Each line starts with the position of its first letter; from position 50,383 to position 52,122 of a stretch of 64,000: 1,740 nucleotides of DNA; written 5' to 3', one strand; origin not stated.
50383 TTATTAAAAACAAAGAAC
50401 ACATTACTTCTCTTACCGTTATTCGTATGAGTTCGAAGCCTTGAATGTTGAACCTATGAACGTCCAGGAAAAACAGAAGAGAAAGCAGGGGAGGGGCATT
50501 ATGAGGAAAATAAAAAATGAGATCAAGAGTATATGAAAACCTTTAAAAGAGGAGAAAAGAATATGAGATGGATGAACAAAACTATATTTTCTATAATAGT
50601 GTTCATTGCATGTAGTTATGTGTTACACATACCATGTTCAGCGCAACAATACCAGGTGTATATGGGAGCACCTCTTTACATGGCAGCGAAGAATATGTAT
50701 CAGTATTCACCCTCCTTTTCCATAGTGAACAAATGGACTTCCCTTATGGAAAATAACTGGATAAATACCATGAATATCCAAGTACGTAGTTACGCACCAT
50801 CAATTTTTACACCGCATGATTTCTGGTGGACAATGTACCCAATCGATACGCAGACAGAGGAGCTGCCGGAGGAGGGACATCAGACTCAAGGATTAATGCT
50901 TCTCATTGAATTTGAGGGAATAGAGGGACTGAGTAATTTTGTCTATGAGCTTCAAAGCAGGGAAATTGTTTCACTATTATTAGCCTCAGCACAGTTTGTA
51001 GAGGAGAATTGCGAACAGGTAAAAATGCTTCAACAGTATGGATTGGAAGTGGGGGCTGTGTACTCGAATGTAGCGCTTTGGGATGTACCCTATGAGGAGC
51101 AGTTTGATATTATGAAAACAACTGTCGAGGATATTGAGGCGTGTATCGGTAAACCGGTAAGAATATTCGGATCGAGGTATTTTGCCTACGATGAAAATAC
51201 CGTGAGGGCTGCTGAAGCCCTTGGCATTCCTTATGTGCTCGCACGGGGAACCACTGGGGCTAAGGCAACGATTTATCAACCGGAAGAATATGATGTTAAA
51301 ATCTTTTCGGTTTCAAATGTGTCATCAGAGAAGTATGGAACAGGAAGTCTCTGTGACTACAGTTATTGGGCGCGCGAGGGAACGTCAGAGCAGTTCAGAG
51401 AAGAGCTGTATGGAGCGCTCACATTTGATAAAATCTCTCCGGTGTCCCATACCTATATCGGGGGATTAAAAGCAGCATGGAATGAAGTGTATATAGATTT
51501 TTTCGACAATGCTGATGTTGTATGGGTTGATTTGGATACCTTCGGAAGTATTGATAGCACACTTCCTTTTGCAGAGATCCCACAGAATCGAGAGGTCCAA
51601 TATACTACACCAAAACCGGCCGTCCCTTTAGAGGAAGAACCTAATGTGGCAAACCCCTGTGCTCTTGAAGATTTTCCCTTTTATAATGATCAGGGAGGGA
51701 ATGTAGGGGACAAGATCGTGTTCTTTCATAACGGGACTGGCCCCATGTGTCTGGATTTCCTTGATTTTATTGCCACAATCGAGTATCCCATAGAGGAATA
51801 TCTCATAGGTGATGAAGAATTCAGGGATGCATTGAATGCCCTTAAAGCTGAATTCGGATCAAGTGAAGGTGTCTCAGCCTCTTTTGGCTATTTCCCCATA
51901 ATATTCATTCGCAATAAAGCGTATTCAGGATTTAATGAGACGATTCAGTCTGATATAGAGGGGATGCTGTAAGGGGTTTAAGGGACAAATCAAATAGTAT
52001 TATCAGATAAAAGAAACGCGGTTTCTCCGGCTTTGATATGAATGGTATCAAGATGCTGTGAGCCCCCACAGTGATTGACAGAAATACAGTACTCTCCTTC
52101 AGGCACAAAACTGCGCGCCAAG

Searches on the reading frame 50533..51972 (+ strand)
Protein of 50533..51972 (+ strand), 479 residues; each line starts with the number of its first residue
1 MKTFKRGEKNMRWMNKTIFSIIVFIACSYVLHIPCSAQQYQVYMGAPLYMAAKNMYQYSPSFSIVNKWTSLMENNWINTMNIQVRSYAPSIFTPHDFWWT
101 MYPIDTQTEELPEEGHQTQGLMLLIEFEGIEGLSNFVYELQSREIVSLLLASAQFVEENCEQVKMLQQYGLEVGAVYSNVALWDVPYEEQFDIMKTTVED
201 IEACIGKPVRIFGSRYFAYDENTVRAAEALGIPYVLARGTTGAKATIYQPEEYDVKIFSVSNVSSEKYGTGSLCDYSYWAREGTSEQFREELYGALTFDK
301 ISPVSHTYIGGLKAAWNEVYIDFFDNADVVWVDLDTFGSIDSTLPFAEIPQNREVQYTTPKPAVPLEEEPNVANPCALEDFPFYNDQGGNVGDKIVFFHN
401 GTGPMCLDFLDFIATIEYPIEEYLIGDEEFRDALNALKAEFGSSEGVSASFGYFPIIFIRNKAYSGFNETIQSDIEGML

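Call 72: search_protein_families(library=pfam, proteins=[window:50533-51972:+], max_evalue=0.0001)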
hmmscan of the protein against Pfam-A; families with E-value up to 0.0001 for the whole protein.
window:50533-51972:+ (479 aa): 1 family
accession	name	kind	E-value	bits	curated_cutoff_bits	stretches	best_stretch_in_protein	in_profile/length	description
PF01522.26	Polysacc_deac_1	-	4.6e-05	23.8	23.1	0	152-235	40-124/124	Polysaccharide deacetylase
